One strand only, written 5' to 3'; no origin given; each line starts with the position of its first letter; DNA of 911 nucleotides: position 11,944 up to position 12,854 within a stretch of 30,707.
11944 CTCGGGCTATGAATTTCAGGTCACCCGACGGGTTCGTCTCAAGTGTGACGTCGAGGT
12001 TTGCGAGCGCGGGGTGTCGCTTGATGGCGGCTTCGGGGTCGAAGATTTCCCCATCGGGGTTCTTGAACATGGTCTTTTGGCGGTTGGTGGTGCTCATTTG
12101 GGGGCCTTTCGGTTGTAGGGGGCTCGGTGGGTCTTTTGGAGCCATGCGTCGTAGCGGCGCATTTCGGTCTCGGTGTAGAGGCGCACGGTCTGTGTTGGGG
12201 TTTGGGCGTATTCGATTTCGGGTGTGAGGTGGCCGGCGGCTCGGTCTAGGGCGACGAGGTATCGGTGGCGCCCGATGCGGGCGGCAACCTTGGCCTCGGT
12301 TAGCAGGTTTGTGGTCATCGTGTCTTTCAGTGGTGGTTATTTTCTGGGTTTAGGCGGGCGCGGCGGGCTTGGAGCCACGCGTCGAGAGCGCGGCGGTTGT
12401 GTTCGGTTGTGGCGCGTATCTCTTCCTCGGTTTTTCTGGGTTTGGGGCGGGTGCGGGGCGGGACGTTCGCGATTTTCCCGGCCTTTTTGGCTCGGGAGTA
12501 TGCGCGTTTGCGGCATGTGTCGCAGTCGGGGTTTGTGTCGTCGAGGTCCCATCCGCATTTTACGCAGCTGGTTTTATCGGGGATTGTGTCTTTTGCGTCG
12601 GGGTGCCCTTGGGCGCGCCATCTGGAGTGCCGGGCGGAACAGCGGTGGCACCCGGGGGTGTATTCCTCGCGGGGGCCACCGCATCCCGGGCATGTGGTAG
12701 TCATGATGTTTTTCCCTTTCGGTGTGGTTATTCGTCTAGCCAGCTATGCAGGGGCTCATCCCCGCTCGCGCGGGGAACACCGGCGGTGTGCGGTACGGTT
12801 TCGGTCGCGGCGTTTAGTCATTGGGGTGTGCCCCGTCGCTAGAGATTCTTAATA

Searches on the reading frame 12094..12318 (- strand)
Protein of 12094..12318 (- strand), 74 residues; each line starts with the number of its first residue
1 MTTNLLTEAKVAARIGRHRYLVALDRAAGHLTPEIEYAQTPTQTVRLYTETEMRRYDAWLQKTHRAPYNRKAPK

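Call 27: search_protein_families(library=pfam, proteins=[window:12094-12318:-], max_evalue=0.1)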
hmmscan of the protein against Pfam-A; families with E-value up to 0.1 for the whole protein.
window:12094-12318:- (74 aa): 0 families

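Call 51: search_protein_families(library=phrogs, proteins=[window:12094-12318:-], max_evalue=1)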
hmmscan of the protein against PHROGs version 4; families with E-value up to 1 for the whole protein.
window:12094-12318:- (74 aa): 2 families
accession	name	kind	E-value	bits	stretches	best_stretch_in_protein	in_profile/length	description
phrog_13097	-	unknown function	0.047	14.6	1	18-37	22-41/65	-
phrog_14382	-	unknown function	0.058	14.2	1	6-70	23-87/305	-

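Call 52: search_protein_families(library=ncbifam, proteins=[window:12094-12318:-], max_evalue=1)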
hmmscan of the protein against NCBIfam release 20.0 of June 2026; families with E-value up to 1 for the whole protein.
window:12094-12318:- (74 aa): 0 families

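Call 54: find_homologous_proteins(query=window:12094-12318:-, max_evalue=0.001)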
Query window:12094-12318:- (74 aa): 51 proteins with E <= 0.001 among 51 candidates.
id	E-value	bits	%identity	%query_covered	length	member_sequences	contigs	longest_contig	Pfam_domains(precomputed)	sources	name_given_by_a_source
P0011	7.4e-42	157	100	100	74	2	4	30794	-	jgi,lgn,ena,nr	jgi:hypothetical protein|nr:MAG TPA: hypothetical protein [Caudoviricetes sp.]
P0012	1.7e-38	147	93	100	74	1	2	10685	-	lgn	-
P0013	2.1e-38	146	92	100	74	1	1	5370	-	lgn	-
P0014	1.2e-36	141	92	100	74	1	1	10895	-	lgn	-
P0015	2.9e-36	140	89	100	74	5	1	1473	-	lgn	-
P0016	1.5e-35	137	91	100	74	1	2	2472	-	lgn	-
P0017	9.0e-35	135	86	100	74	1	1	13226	-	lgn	-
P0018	1.6e-34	134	88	100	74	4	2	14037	-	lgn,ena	-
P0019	2.0e-34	134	88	100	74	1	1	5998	-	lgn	-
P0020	2.9e-34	133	86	100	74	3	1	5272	-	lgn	-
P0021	3.1e-34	133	89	100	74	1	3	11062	-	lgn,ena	-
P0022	7.7e-34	132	85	100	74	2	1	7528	-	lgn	-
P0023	1.5e-33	131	84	100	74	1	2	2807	-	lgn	-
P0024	3.4e-33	130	86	97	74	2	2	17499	-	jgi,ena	jgi:hypothetical protein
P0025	1.4e-32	128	86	95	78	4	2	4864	-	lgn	-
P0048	8.4e-26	107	73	95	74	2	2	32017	-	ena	-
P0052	6.4e-25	104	72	92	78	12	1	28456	-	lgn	-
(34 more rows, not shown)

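Call 72: predict_structure(alignment_id=A2)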
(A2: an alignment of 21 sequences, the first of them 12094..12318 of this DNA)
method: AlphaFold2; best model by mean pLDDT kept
length: 74 residues; sequences in the alignment: 21
mean_pLDDT: 89.2   pTM: 0.73
mean pLDDT of the five models: 89.2, 88.7, 70.7, 52.5, 50.7
residues with pLDDT >= 90: 57; 70-90: 12; 50-70: 4; < 50: 1
segments of 3 or more residues with pLDDT < 50: none
pLDDT, mean of each block of 10 residues (from residue 1): 80 93 93 92 92 94 89 67
secondary structure, 60 per line:
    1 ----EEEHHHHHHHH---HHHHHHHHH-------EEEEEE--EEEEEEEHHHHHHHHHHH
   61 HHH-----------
elements in order: E5-7 H8-15 H19-27 E35-40 E43-49 H50-63
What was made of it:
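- On MerR-type activated promoter: g74 has only the winged-helix part in its 74 aa (call 72).
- g74 has no long dimerisation helix or effector domain (call 72).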

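Call 74: fold_search(model_id=the predicted structure, library=pdb)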
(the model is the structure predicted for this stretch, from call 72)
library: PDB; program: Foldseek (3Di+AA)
matches with E <= 10: 606; with E <= 0.001: 0
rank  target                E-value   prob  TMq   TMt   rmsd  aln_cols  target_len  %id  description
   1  5d90_C                4.1e-02  0.99  0.56  0.34   5.1        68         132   19  Crystal structure of HiNmlR, a MerR family regulator lacking the sensor domain, bound to promoter DNA (released 2016-06-29)
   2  3ucs_A                6.9e-02  1.00  0.60  0.46   3.7        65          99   14  Crystal structure of the complex between CBPA J-domain and CBPM (released 2013-07-03)
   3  2zhh                  7.8e-02  0.98  0.57  0.38   4.7        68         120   20  Crystal structure of SoxR (released 2008-03-25)
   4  6ama_Y                8.3e-02  0.99  0.51  0.64   3.0        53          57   32  Structure of S. coelicolor/S. venezuelae BldC-smeA-ssfA complex to 3.09 Angstrom (released 2018-03-28)
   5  7xn2                  8.3e-02  0.99  0.62  0.34   4.1        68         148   12  Crystal structure of CvkR, a novel MerR-type transcriptional regulator (released 2023-03-08)
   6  5d90_A                1.0e-01  0.97  0.55  0.35   5.0        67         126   21  Crystal structure of HiNmlR, a MerR family regulator lacking the sensor domain, bound to promoter DNA (released 2016-06-29)
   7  5d90_B                1.2e-01  0.96  0.55  0.35   5.0        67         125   19  Crystal structure of HiNmlR, a MerR family regulator lacking the sensor domain, bound to promoter DNA (released 2016-06-29)
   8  6ama_B                1.3e-01  0.98  0.51  0.66   2.8        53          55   32  Structure of S. coelicolor/S. venezuelae BldC-smeA-ssfA complex to 3.09 Angstrom (released 2018-03-28)
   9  3hh0_A                1.4e-01  1.00  0.66  0.38   2.3        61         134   13  Crystal structure of a transcriptional regulator, MerR family from Bacillus cereus (released 2009-05-26)
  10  6ama_H                1.5e-01  0.98  0.51  0.65   2.6        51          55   33  Structure of S. coelicolor/S. venezuelae BldC-smeA-ssfA complex to 3.09 Angstrom (released 2018-03-28)
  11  1r8d_A                1.7e-01  0.99  0.65  0.46   2.7        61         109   20  Crystal Structure of MtaN Bound to DNA (released 2004-08-17)
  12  3ucs_B                1.8e-01  0.98  0.61  0.46   3.5        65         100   14  Crystal structure of the complex between CBPA J-domain and CBPM (released 2013-07-03)
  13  1r8d_B                2.1e-01  0.99  0.65  0.46   2.7        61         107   20  Crystal Structure of MtaN Bound to DNA (released 2004-08-17)
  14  1exi_A                2.1e-01  0.96  0.61  0.19   4.3        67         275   15  CRYSTAL STRUCTURE OF TRANSCRIPTION ACTIVATOR BMRR, FROM B. SUBTILIS, BOUND TO 21 BASE PAIR BMR OPERATOR AND TPSB (released 2001-01-24)
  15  6ama_A                2.1e-01  0.95  0.49  0.64   2.5        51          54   29  Structure of S. coelicolor/S. venezuelae BldC-smeA-ssfA complex to 3.09 Angstrom (released 2018-03-28)
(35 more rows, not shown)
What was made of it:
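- It is predicted with pLDDT 89 as a beta-alpha-alpha-beta-beta-alpha fold, and its best structural matches are MerR-family DNA-binding domains and BldC (calls 72, 74). The Foldseek E-values for g74 are weak (0.04 or higher; call 74). g74's predicted fold matches MerR-family DNA-binding domains best: NmlR, SoxR, MtaN, BmrR and CueR (call 74).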

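Call 94: find_encoding_contigs(protein=P0052, flank=10000, max_places=1)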
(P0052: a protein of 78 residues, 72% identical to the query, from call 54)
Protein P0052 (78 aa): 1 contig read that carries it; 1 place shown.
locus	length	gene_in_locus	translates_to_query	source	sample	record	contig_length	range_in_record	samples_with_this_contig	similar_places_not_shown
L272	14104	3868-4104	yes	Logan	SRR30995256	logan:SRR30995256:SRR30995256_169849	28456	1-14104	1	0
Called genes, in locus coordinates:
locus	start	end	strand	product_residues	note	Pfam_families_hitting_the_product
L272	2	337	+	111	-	?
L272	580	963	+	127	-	PF05866:RusA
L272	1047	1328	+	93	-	-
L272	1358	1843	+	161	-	-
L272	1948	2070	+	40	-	-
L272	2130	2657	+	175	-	-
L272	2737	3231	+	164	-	-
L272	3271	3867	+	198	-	-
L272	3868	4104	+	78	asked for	-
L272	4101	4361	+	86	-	-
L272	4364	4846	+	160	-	-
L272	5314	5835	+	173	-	-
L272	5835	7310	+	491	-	PF20441:TerL_nuclease (weak)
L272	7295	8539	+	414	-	PF05133:SPP1_portal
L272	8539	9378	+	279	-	PF25310:VG15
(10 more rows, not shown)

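Call 95: find_encoding_contigs(protein=P0048, flank=10000, max_places=1)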
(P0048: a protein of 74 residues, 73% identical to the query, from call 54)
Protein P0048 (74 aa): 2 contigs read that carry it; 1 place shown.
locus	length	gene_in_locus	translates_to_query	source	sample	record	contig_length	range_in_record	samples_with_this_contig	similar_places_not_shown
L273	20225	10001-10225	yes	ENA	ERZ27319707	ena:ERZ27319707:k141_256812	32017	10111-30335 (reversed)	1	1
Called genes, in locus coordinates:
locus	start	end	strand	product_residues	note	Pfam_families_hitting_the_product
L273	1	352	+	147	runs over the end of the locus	-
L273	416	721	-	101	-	-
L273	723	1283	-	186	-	-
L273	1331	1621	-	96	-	-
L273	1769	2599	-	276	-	PF03837:RecT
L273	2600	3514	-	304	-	PF09588:YqaJ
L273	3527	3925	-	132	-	-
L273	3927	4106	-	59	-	-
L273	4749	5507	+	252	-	PF13730:HTH_36, PF00392:GntR (weak)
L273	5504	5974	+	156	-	-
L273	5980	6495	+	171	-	PF00436:SSB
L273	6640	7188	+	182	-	PF01555:N6_N4_Mtase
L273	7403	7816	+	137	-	PF05866:RusA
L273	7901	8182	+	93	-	-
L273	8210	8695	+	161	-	-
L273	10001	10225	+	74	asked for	-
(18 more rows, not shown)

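Call 103: search_solved_structures(query=A2, max_evalue=1)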
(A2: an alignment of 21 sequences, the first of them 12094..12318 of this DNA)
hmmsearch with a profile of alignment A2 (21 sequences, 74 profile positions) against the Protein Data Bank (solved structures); distinct sequences matched with E-value up to 1: 0.

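Call 107: search_protein_representatives(alignment_id=A2)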
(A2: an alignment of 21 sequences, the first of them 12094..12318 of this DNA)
Query: 21 sequences, 74 profile positions. Proteins with E-value up to 0.001 (for the whole library): 6; up to 1e-10: 1; up to 1e-30: 1. The best 6 are listed.
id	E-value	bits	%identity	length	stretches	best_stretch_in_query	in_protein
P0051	9.2e-42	157.2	-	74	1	1-73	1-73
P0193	5.0e-07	45.9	-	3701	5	22-48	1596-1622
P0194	1.7e-06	44.2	-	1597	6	19-39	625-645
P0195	3.0e-05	40.2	-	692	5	18-61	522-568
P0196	1.7e-04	37.8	-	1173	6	4-35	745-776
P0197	9.6e-04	35.4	-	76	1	5-63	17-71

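Call 108: search_protein_families(library=pfam, proteins=[P0197, window:12094-12318:-], max_evalue=1)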
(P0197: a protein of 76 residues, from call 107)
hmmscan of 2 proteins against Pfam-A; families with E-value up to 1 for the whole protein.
P0197 (76 aa): 6 families
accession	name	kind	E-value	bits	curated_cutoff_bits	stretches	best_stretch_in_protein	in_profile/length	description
PF13404.12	HTH_AsnC-type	-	0.00096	19.4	27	1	1-31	1-31/42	AsnC-type helix-turn-helix domain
PF06163.17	DUF977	-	0.0063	17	22.1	1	3-37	12-46/134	Bacterial protein of unknown function (DUF977)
PF13412.12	HTH_24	-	0.0082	16.1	21.9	1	1-30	1-30/48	Winged helix-turn-helix DNA-binding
PF16799.10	VGPC1_C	-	0.088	13.3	28.9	1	58-74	28-44/48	C-terminal membrane-localisation domain of ion-channel, VCN1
PF06242.16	TrcR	-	0.15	12.5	22.2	1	8-39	74-105/139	Transcriptional cell cycle regulator TrcR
PF08512.18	Rttp106-like_middle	-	0.2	12.5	25.5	1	6-73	19-87/91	Histone chaperone Rttp106-like, middle domain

window:12094-12318:- (74 aa): 0 families
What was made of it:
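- No binding protein has been demonstrated, and no Pfam, PHROG or NCBIfam model hits g74 or g125 (calls 27, 51, 52, 108).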

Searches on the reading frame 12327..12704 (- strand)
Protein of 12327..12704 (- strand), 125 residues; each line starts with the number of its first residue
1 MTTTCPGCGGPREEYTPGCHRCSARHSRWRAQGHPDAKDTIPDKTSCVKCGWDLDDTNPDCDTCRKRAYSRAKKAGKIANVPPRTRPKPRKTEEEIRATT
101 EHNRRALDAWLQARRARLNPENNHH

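Call 11: search_protein_families(library=pfam, proteins=[window:12327-12704:-], max_evalue=0.01)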
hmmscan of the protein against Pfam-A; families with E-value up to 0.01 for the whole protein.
window:12327-12704:- (125 aa): 0 families

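Call 13: search_protein_families(library=phrogs, proteins=[window:12327-12704:-], max_evalue=0.01)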
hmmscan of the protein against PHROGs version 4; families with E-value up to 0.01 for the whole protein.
window:12327-12704:- (125 aa): 0 families

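Call 51: search_protein_families(library=phrogs, proteins=[window:12327-12704:-], max_evalue=1)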
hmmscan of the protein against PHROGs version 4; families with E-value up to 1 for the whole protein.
window:12327-12704:- (125 aa): 3 families
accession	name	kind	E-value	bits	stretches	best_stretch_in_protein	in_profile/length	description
phrog_25322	-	unknown function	0.19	13.3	1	45-92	40-86/88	-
phrog_33230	-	unknown function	0.19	11.7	1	37-74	63-100/318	-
phrog_6586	-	unknown function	0.9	10.4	1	45-80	4-39/129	-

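Call 52: search_protein_families(library=ncbifam, proteins=[window:12327-12704:-], max_evalue=1)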
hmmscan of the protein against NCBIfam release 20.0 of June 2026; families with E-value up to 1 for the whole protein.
window:12327-12704:- (125 aa): 2 families
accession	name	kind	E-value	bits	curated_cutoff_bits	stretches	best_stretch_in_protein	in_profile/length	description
NF006817.0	PRK09336.1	equivalog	0.028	14.2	75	1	74-113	9-49/52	30S ribosomal protein S30e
TIGR02349.1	DnaJ_bact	equivalog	0.72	9.2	377.2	0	3-83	147-224/354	molecular chaperone DnaJ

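Call 101: search_solved_structures(query=window:12327-12704:-, max_evalue=1)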
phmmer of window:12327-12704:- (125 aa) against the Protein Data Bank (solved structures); distinct sequences matched with E-value up to 1: 4.
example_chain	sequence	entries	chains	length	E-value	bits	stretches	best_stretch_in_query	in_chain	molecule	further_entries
2da5_A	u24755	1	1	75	0.18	15.5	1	87-122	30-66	Zinc fingers and homeoboxes protein 3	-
9e71_Ba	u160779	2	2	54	0.33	14.6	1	71-116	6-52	SSU ribosomal protein S30E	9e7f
3lcz_A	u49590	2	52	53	0.53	14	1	2-33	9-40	Inhibitor of TRAP, regulated by T-BOX (Trp) sequence RtpA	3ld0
1fjl_A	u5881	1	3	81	0.82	13.4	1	67-121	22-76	PAIRED PROTEIN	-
